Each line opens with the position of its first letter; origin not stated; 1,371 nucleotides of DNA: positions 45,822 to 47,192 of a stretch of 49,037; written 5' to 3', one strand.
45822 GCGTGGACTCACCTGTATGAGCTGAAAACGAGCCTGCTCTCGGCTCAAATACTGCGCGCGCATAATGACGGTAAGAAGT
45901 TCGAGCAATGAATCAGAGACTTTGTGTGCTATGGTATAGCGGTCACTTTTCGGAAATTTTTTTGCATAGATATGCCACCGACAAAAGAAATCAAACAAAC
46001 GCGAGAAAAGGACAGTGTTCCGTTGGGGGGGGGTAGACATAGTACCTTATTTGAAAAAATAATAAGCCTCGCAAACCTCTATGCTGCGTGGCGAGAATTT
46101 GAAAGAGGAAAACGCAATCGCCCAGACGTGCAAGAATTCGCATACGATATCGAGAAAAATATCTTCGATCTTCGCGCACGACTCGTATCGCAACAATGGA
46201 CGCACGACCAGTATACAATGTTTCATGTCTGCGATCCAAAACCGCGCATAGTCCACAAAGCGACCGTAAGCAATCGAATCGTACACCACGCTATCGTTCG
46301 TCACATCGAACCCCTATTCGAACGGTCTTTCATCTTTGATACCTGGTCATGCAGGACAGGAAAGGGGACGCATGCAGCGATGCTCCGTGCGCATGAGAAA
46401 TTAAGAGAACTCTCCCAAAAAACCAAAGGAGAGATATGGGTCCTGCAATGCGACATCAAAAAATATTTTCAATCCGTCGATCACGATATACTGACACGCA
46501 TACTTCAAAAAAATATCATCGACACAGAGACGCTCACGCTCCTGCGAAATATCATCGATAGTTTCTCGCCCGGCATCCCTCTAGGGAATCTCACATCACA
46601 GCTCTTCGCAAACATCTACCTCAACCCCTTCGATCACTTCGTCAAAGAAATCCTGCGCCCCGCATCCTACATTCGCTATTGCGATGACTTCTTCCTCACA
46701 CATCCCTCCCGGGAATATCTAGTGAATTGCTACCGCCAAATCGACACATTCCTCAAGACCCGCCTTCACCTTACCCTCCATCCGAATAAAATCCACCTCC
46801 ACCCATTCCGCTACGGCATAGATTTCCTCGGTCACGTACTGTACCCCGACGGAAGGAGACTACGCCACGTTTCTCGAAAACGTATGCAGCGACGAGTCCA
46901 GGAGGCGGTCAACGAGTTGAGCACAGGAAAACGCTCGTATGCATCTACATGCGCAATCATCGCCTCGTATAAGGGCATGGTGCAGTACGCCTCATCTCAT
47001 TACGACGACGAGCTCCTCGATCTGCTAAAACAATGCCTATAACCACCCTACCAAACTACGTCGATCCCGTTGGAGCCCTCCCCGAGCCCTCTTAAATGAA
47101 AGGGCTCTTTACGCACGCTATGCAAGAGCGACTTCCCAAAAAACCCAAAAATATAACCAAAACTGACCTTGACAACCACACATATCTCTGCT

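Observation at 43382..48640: Complete diversity-generating retroelement with one template repeat and two variable repeats showing adenine-specific differences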

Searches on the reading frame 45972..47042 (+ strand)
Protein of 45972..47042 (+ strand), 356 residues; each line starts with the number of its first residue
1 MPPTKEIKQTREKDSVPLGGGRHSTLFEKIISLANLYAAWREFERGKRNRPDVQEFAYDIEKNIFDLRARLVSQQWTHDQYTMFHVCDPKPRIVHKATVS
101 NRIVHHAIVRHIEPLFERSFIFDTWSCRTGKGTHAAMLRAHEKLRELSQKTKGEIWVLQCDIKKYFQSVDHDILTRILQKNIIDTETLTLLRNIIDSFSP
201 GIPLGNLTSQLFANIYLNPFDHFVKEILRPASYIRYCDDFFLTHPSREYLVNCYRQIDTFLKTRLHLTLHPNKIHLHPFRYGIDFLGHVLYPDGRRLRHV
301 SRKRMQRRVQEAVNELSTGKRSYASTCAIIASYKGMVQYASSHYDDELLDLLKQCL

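Call 11: search_protein_families(library=pfam, proteins=[window:45972-47042:+], max_evalue=0.01)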
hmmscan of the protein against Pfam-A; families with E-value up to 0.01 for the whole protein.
window:45972-47042:+ (356 aa): 1 family
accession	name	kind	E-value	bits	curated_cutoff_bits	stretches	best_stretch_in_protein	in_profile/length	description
PF00078.32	RVT_1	-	2.1e-19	70.5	29.6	1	90-289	8-204/205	Reverse transcriptase (RNA-dependent DNA polymerase)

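Call 12: search_protein_families(library=ncbifam, proteins=[window:45972-47042:+], max_evalue=0.01)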
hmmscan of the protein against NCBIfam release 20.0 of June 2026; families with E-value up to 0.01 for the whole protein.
window:45972-47042:+ (356 aa): 8 families
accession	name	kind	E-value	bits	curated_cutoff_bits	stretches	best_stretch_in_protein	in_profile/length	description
TIGR04416.1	group_II_RT_mat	equivalog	1.7e-35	122.8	300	1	50-338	22-319/353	group II intron reverse transcriptase/maturase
NF041747.1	Drt3a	equivalog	5.5e-17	62.2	200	1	150-276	106-237/412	antiviral reverse transcriptase Drt3a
NF038233.2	retron_St85_RT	exception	4e-16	59.2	235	1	145-346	79-279/289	retron St85 family RNA-directed DNA polymerase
NF041746.1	Drt2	equivalog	4.7e-16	59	390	1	200-323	222-354/416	antiviral reverse transcriptase Drt2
NF042941.1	Retron_TIR_antiphage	equivalog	1.9e-05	23.6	600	1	150-247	87-187/464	TIR domain-containing anti-phage reverse transcriptase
TIGR04499.1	abortive_AbiA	subfamily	8.7e-05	21.4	250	1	146-249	137-257/615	AbiA family abortive infection protein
NF041750.1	Drt5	equivalog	0.0005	19.2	550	1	150-273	122-247/484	antiviral reverse transcriptase Drt5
NF041749.1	Drt4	equivalog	0.0012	17.9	450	1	191-275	184-265/489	antiviral reverse transcriptase Drt4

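Call 13: search_solved_structures(query=window:45972-47042:+, max_evalue=0.001, show_alignments=1)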
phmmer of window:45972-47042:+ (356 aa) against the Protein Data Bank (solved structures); distinct sequences matched with E-value up to 0.001: 12.
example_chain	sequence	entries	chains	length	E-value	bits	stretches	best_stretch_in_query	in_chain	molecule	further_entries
8ub7_A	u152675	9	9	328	6e-44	153.9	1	20-343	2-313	Reverse transcriptase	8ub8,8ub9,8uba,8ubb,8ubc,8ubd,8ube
5hhj_A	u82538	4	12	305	2.6e-17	66.3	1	24-294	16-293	Retron-type reverse transcriptase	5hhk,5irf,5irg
5hhl_A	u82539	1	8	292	1.6e-16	63.7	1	24-296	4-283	Retron-type reverse transcriptase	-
7uim_D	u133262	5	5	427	2.5e-16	63.1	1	24-299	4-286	Group II intron reverse transcriptase/maturase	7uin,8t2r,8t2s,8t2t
6ar1_A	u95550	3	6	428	1.3e-13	54.2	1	88-314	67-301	GsI-IIC RT | Trt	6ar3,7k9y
6me0_C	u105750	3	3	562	3.6e-11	46.1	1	98-322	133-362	Maturase reverse transcriptase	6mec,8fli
8bgj_A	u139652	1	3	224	2.1e-10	43.6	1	130-287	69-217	RNA-directed DNA polymerase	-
5g2x_C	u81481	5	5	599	2.4e-06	30.2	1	100-227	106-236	GROUP II INTRON-ENCODED PROTEIN LTRA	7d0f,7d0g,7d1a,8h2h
9c0i_A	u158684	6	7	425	0.00011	24.8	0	194-252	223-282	Reverse transcriptase/maturase family protein | Antiviral reverse transcriptase Drt2 | RNA-dependent DNA polymerase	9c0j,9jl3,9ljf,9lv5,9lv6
9lje_A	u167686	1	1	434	0.00011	24.7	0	194-252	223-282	RNA-dependent DNA polymerase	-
9d5x_A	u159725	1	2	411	0.00024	23.7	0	24-304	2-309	Group II intron-like 4 reverse transcriptase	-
9d4s_A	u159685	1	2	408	0.00029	23.4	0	25-304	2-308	Group II intron-like 4 reverse transcriptase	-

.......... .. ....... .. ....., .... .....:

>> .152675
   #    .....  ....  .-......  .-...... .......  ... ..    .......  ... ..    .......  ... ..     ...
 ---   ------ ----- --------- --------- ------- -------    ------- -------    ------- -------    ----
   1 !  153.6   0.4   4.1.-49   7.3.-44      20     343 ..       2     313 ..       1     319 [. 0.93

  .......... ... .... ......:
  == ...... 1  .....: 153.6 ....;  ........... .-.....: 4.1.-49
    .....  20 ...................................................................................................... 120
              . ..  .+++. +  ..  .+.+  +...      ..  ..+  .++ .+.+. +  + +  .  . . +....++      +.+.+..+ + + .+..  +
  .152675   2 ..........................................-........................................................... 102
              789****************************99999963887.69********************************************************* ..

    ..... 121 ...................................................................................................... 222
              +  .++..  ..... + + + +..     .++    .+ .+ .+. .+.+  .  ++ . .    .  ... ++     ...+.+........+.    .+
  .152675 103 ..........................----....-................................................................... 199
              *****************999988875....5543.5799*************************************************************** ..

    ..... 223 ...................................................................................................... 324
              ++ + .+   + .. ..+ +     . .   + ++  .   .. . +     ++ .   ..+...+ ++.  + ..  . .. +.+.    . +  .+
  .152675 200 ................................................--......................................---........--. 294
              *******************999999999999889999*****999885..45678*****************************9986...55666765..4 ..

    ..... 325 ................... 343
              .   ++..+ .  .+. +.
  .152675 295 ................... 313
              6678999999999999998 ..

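Call 18: find_related_loci(query=window:45972-47042:+, collection=genome_contigs, flank=6000)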
Query window:45972-47042:+ (356 aa) in genome_contigs; peptide patterns used: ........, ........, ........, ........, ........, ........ (x = any residue, [..] = any of these).
141 stretches matched a pattern; 93 encode a relative of the query (tblastn E <= 1e-3); the best 80 are kept; 80 distinct loci.
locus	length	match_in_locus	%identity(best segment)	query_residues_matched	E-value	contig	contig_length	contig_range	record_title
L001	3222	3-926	53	49-356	2e-108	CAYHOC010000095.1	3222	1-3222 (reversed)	MAG TPA_asm: uncultured Gammaproteobacteria bacterium isolate ERP119705_co14_526 genome assembly, contig: NODE_69713_len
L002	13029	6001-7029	36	15-342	9e-69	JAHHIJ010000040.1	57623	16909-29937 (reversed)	MAG: Tolypothrix brevis GSE-NOS-MK-07-07A scaffold_108_c1, whole genome shotgun sequence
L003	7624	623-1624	37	23-343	4e-68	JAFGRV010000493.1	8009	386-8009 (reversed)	MAG: Spirochaetales bacterium isolate Zod_Metabat.855 k87_9407614, whole genome shotgun sequence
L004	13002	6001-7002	36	22-342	6e-68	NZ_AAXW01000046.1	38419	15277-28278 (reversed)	Crocosphaera chwakensis CCY0110 1101676644630, whole genome shotgun sequence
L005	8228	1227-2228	36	22-342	1e-67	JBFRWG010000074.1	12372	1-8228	MAG: Crocosphaera sp. isolate 06_in_wi_poop_bin.3 06InWiPooB3_c_000001197455, whole genome shotgun sequence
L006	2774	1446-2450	38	22-342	9e-68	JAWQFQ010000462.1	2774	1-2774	MAG: Scytonema sp. PMC 1070.18 PMC1070_3814_length_2774_cov_63.807650, whole genome shotgun sequence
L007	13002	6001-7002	37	22-342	3e-66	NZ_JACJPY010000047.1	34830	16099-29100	Pseudanabaena cinerea FACHB-1277 contig47, whole genome shotgun sequence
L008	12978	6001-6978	36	30-342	5e-66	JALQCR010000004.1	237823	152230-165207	MAG: Pseudanabaena sp. Salubria-1 7, whole genome shotgun sequence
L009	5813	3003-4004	37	23-343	6e-66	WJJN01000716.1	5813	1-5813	MAG: candidate division KSB1 bacterium isolate Bin_079 k141_2789290, whole genome shotgun sequence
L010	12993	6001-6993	38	23-342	2e-65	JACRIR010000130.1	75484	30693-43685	MAG: Candidatus Poribacteria bacterium isolate NC_groundwater_1808_Pr3_B-0.1um_54_35 SR-2_scaffold_141_1528325, whole ge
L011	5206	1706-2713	36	33-343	3e-65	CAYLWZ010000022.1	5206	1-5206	MAG TPA_asm: uncultured Candidatus Saccharibacteria bacterium isolate binchicken_co262_119 genome assembly, contig: NODE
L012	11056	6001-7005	37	22-343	8e-65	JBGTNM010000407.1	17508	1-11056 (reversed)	MAG: Microcystaceae cyanobacterium isolate JTS-RE388 k141_10753833, whole genome shotgun sequence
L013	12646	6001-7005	37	22-343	3e-64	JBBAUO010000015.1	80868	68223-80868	MAG: Microcystaceae cyanobacterium isolate EUL_299 ctg15-EUL_299, whole genome shotgun sequence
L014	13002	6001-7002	35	22-342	3e-64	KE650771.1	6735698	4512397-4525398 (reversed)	Fischerella sp. PCC 9431 genomic scaffold Fis9431DRAFT_Scaffold1.2, whole genome shotgun sequence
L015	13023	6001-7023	36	15-342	2e-63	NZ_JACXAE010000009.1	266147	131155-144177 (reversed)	Iningainema tapete BLCC-T55 NODE_10_length_266147_cov_25.349269, whole genome shotgun sequence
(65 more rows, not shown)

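Call 20: find_encoding_contigs(protein=window:45972-47042:+, flank=6000, max_places=10)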
Protein window:45972-47042:+ (356 aa): no gene with exactly this product is on record in the collection.

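Call 61: find_related_loci(query=window:45972-47042:+, collection=metagenome_contigs, flank=5000)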
Query window:45972-47042:+ (356 aa) in metagenome_contigs; peptide patterns used: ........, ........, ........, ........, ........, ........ (x = any residue, [..] = any of these).
150 stretches matched a pattern; 86 encode a relative of the query (tblastn E <= 1e-3); the best 80 are kept; 80 distinct loci.
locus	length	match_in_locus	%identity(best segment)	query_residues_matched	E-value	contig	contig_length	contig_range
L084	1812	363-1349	46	19-343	3e-97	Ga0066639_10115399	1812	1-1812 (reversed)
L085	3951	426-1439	42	18-356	3e-78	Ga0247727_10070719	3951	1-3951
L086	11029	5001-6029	36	15-342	5e-69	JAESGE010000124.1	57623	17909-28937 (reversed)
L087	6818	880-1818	38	26-343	1e-67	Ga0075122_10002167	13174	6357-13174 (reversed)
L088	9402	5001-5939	38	26-343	1e-67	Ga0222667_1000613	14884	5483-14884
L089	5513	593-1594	37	22-342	3e-67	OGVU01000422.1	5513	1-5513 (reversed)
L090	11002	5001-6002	36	22-342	1e-66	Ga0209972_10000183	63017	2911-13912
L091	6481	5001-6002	37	22-342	8e-66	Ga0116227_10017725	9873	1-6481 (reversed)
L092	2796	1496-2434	37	22-320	2e-66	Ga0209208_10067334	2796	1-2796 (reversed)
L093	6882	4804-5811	36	33-343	1e-65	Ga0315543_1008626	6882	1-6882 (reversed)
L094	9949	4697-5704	36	33-343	1e-65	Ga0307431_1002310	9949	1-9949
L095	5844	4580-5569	36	26-342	5e-65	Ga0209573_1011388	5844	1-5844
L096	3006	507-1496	36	26-342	2e-65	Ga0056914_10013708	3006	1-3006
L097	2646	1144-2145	36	22-342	5e-66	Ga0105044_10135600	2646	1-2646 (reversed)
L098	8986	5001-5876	39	22-298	3e-64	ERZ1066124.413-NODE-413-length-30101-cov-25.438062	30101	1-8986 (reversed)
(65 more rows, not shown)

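Call 62: find_related_loci(query=window:45972-47042:+, collection=viral_contigs, flank=5000)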
Query window:45972-47042:+ (356 aa) in viral_contigs; peptide patterns used: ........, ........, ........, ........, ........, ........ (x = any residue, [..] = any of these).
2 stretches matched a pattern; 1 encode a relative of the query (tblastn E <= 1e-3); 1 distinct loci.
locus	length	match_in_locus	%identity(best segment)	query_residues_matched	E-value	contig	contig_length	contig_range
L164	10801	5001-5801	32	22-297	2e-35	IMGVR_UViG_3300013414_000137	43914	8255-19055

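Call 96: search_protein_families(library=padloc, proteins=[window:46023-47042:+], max_evalue=0.001)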
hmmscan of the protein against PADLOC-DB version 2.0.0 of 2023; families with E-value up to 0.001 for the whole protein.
window:46023-47042:+ (339 aa): 71 families (the best 25 are shown)
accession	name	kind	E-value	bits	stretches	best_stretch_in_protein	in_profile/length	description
PDLC01136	RT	-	1.1e-46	157.4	1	10-274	2-259/263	RT (reverse transcriptase)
PDLC02063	Cas1_IIIb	-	1.5e-33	114.2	1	8-299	3-275/617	-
PDLC03754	RT_UG17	-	6e-26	89.2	1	32-305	33-302/429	DRT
PDLC03778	RT_UG39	-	2.1e-23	81.1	2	182-256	291-364/541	DRT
PDLC03768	Drt3a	-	8.2e-23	79.5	1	133-286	130-280/411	DRT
PDLC03779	RT_UG4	-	1e-21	75.4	1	35-309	25-286/307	DRT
PDLC03756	RT_UG19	-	1.8e-21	74.9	1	135-297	144-313/562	DRT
PDLC01607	RT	-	2e-20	71.7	1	81-272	21-160/161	"CAS-I,CAS-II,CAS-III,CAS-IV,CAS-V,CAS-VI; acquisition_associated"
PDLC03764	RT_UG26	-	2e-20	70.9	1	71-302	68-301/398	DRT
PDLC03757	Drt2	-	5.2e-20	69.9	2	179-300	282-409/502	DRT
PDLC03771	RT_UG32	-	3.6e-19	66.8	1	75-256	95-281/521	DRT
PDLC03755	RT_UG18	-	8.9e-19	66.1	1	75-292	61-279/295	DRT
PDLC03761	RT_UG23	-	1.2e-17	61.6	1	19-257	7-259/489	DRT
PDLC03759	RT_UG21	-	3.3e-16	57.1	1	125-224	125-230/503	DRT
PDLC03774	RT_UG35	-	5.8e-16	55.9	1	122-258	443-584/938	DRT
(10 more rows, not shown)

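Call 97: search_protein_families(library=phrogs, proteins=[window:46023-47042:+], max_evalue=0.001)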
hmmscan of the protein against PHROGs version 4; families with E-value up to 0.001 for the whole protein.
window:46023-47042:+ (339 aa): 2 families
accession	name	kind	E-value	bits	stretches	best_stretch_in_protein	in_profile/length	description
phrog_1423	-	DNA, RNA and nucleotide metabolism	4.3e-110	370.5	1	5-326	98-428/1040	Reverse transcriptase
phrog_2825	-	DNA, RNA and nucleotide metabolism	5.8e-12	46.4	1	61-325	44-298/336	polymerase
